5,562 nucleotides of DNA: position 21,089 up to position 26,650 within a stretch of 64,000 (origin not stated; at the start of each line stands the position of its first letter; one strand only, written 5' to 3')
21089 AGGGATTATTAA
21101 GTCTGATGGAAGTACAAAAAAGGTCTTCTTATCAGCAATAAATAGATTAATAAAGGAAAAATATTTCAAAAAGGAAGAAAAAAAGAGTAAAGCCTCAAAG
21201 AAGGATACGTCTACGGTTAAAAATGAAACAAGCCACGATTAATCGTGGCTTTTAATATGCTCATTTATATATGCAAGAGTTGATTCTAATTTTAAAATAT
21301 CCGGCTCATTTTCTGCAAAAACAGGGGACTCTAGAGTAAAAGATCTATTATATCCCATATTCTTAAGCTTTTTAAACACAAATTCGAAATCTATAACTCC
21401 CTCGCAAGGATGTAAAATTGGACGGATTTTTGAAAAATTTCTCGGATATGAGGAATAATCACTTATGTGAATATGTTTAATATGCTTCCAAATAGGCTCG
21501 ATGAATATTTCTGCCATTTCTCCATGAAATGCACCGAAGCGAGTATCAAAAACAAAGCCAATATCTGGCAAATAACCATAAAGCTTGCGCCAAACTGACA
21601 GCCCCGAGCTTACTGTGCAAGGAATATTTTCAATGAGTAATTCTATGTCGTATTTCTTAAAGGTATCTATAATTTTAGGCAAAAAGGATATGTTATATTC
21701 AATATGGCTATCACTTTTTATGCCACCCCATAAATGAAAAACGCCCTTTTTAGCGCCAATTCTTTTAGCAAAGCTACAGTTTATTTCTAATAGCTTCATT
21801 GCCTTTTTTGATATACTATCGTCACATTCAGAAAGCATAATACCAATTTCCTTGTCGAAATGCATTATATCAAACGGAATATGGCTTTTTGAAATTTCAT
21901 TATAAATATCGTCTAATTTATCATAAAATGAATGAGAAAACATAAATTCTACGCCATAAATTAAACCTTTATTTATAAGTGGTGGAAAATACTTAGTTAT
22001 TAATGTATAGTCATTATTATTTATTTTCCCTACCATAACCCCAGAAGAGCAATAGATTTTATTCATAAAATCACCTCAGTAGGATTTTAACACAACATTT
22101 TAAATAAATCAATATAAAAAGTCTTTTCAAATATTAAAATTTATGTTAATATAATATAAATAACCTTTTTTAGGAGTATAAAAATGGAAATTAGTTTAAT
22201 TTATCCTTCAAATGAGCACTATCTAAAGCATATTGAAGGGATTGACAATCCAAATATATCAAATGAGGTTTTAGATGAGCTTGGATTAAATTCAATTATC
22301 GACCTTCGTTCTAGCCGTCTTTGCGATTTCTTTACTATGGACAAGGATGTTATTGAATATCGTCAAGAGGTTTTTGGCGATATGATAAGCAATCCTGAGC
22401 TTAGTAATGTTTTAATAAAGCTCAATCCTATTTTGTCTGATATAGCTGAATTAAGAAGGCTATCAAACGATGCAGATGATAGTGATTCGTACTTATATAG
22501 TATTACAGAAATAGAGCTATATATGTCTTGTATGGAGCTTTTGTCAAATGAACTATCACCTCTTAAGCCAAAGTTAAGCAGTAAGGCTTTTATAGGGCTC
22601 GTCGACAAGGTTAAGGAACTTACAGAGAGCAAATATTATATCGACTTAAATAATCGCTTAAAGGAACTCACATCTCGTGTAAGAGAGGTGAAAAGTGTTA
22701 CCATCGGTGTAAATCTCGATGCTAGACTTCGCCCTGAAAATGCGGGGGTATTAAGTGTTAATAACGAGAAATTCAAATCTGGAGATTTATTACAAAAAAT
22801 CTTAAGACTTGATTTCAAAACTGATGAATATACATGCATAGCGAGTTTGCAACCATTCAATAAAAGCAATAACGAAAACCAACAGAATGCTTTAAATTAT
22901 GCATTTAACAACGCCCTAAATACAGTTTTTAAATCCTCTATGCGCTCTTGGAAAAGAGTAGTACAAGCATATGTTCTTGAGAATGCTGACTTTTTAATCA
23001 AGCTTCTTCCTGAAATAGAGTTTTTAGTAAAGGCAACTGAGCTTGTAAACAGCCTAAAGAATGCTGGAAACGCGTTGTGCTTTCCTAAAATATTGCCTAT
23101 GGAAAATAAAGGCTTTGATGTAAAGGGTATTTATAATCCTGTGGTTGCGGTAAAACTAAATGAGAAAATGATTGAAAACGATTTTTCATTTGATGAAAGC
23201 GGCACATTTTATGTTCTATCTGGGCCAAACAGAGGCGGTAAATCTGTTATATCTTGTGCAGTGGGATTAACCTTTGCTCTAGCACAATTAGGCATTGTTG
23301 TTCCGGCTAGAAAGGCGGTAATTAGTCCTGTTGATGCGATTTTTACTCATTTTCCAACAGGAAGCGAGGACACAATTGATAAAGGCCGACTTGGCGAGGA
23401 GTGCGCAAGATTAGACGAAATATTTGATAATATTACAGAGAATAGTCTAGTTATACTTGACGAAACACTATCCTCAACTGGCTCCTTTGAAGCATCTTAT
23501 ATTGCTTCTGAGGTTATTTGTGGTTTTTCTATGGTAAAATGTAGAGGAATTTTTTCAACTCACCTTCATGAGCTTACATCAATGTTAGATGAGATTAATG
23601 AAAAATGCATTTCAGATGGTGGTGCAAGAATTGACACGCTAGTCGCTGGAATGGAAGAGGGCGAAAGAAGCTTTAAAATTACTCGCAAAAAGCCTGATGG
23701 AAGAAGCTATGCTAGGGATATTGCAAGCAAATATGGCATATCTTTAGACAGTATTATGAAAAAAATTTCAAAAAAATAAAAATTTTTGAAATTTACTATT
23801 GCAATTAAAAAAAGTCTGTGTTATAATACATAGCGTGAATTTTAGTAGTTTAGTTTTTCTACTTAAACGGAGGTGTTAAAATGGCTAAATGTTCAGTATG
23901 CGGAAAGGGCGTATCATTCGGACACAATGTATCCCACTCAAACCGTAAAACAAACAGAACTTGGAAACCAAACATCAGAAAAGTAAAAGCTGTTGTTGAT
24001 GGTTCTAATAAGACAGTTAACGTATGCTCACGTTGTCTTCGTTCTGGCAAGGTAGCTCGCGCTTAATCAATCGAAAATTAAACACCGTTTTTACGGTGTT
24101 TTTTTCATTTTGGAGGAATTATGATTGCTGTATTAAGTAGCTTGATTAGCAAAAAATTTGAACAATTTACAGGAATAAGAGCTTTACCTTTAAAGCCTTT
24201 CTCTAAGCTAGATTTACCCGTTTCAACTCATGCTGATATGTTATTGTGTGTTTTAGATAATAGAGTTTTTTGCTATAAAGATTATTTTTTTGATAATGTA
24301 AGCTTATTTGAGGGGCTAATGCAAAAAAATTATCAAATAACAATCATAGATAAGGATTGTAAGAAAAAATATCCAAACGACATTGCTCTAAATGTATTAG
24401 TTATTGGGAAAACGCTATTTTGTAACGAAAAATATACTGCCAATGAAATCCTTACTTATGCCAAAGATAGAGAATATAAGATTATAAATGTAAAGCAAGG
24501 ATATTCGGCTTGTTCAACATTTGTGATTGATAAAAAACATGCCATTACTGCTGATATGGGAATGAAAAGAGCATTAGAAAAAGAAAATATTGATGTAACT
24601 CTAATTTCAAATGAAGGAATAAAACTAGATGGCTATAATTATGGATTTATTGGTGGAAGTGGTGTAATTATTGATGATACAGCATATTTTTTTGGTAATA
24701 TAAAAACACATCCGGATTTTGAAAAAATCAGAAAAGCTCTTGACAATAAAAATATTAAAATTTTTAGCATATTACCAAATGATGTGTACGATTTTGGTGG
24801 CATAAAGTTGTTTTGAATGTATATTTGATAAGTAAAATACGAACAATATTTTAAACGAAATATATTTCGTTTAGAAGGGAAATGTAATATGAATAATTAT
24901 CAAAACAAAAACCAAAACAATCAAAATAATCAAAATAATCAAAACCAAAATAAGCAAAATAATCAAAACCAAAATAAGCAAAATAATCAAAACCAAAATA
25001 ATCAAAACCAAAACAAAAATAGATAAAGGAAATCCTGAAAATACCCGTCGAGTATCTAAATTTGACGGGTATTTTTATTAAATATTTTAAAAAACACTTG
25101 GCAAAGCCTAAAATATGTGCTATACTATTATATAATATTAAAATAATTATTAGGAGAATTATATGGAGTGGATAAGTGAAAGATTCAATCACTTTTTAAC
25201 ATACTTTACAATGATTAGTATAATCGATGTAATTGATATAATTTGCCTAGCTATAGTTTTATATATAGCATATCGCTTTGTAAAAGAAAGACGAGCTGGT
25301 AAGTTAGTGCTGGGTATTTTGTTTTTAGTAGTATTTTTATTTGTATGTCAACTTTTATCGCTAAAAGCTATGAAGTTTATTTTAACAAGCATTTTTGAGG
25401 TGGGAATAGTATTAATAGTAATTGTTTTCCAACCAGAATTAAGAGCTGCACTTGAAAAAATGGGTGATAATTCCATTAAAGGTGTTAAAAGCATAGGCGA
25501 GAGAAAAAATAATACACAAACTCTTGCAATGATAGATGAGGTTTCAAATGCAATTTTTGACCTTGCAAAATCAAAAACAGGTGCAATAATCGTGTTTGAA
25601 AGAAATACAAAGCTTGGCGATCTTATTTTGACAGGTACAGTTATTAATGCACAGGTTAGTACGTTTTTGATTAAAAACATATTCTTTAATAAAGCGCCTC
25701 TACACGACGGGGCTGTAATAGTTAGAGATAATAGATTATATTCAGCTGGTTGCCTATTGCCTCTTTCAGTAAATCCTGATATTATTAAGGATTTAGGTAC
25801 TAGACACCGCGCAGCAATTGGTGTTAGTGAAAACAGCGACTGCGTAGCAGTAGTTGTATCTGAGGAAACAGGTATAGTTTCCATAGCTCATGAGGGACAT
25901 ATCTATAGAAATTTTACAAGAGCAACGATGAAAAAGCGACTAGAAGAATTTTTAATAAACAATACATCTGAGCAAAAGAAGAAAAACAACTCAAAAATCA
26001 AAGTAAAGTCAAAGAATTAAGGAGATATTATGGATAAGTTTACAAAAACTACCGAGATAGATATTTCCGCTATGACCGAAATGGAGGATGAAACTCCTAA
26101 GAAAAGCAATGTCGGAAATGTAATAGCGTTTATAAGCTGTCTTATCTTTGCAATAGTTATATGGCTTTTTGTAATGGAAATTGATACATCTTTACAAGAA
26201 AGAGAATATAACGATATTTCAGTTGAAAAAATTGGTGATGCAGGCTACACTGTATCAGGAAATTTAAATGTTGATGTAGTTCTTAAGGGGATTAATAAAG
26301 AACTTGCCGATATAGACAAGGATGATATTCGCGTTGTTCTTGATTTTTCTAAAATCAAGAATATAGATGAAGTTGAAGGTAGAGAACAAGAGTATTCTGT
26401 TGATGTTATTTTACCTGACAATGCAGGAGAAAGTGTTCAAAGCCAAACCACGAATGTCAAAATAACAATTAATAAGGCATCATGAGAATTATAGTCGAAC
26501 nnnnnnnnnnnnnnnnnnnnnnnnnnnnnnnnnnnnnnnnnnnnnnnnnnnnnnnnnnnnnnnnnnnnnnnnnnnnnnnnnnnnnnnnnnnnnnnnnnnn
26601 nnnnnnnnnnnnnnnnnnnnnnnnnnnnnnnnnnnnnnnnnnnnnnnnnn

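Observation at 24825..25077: Untracked tandem-repeat micro-ORF encoding a 45-aa peptide that is 38/45 Asn+Gln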

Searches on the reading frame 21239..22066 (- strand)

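Call 7: search_protein_families(library=pfam, proteins=[window:21239-22066:-], max_evalue=0.01)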
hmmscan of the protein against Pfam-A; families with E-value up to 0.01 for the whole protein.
window:21239-22066:- (275 aa): 1 family
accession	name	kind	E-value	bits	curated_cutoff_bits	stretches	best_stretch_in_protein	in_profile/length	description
PF01261.30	AP_endonuc_2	-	2.2e-15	57.5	31.1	1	52-253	31-234/249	Xylose isomerase-like TIM barrel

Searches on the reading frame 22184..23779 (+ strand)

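Call 7: search_protein_families(library=pfam, proteins=[window:22184-23779:+], max_evalue=0.01)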
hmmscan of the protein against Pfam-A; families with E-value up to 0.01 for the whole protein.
window:22184-23779:+ (531 aa): 1 family
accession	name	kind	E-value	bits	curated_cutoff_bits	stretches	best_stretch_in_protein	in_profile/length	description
PF00488.27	MutS_V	-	1.4e-22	81.1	30.2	1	344-472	2-131/188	MutS domain V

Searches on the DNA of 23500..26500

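Call 8: search_rna_families(source=window, start=23500, end=26500, threshold=evalue, max_evalue=10)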
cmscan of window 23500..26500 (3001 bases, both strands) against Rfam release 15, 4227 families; matches with E-value up to 10: 9.
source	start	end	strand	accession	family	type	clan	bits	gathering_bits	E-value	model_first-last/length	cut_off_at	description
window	25003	25080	+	RF02074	STnc240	Gene; sRNA;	-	23.5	55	2.3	1-77/77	no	Enterobacterial sRNA STnc240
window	24055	24148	+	RF01770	rimP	Cis-reg; leader;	-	21.9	47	2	1-102/102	no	Gammaprotebacteria rimP leader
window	25037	25127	-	RF02083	OrzO-P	Gene; antitoxin;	-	21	60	3.3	1-76/76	no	OrzO-P RNA antitoxin family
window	25373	25494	+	RF01448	S_pombe_snR93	Gene; snRNA; snoRNA; HACA-box;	-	20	45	5.4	1-143/143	no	small nucleolar RNA snR93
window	24998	25076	+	RF00112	CyaR_RyeE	Gene; sRNA;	-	19.1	47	4.3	1-85/85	no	CyaR/Rye RNA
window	26188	26261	+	RF00535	snoMe28S-Am982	Gene; snRNA; snoRNA; CD-box;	CL00054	19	49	8.4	1-80/80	no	Small nucleolar RNA Me28S-Am982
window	24138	24210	-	RF02022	mir-1275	Gene; miRNA;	-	18.6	71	2.4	1-78/78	no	mir-1275 microRNA precursor family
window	24999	25078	+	RF00506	Thr_leader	Cis-reg; leader;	-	17.6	55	5.4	1-118/118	no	Threonine operon leader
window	24528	24568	+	RF03014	Transposase-1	Gene; sRNA;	-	15.7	42.8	9.9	1-59/59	no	Transposase-1 RNA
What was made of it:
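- On Known RNA families (Rfam 15): The best overlapping matches score 17-24 bits against thresholds of 47-60, with E of 2 or more (call 8).
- Rfam gives only chance-level matches; Thr_leader scores 17.6 bits against a gathering score of 55 (call 8).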

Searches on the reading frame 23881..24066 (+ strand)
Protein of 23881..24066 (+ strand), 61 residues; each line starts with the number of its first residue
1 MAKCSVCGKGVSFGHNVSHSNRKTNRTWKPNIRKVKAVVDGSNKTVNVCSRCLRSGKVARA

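Call 69: search_protein_families(library=pfam, proteins=[window:23881-24066:+], max_evalue=0.01)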
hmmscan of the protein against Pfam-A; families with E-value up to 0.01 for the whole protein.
window:23881-24066:+ (61 aa): 2 families
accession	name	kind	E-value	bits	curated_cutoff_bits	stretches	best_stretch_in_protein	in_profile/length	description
PF00830.24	Ribosomal_L28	-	9.6e-23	80.4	27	1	3-57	2-58/60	Ribosomal L28 family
PF06689.19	zf-C4_ClpX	-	0.0097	16.2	27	0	34-54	12-31/39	ClpX C4-type zinc finger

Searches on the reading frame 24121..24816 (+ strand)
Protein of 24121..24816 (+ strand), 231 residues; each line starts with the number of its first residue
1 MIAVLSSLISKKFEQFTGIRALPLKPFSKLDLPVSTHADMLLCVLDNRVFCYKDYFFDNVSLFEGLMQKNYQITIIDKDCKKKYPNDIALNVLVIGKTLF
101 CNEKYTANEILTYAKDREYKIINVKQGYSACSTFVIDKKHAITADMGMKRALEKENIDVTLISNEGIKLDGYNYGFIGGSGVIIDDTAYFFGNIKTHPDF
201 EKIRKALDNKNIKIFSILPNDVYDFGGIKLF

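Call 7: search_protein_families(library=pfam, proteins=[window:24121-24816:+], max_evalue=0.01)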
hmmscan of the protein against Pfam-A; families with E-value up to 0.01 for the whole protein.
window:24121-24816:+ (231 aa): 1 family
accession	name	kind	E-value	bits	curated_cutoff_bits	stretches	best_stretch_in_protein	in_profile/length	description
PF21778.2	DUF6873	-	6.9e-63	212.5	27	1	12-228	13-227/228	Family of unknown function (DUF6873)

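Call 9: list_cluster_members(proteins=[window:24889-25023:+, window:24121-24813:+])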
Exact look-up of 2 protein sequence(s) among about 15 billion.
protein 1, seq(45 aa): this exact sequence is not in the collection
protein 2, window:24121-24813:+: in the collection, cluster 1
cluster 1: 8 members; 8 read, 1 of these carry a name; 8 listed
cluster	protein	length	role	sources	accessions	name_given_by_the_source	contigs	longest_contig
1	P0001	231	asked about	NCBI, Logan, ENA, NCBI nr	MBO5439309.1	MAG: hypothetical protein J6A53_01475 [Clostridia bacterium] | hypothetical protein [Clostridia bacterium]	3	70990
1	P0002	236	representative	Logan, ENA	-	-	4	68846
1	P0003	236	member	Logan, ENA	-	-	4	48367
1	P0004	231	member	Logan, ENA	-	-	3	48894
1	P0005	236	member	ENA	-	-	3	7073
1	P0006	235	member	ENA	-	-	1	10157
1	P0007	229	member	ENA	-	-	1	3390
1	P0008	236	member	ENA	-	-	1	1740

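Call 30: search_protein_families(library=ncbifam, proteins=[window:24121-24816:+, L091:3268-3495:+, L018:3736-3921:+], max_evalue=0.01)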
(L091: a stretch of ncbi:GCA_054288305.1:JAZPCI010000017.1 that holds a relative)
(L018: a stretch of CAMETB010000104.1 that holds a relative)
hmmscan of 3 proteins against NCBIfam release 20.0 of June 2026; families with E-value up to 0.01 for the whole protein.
window:24121-24816:+ (231 aa): 0 families

L091:3268-3495:+ (75 aa): 0 families

L018:3736-3921:+ (61 aa): 0 families
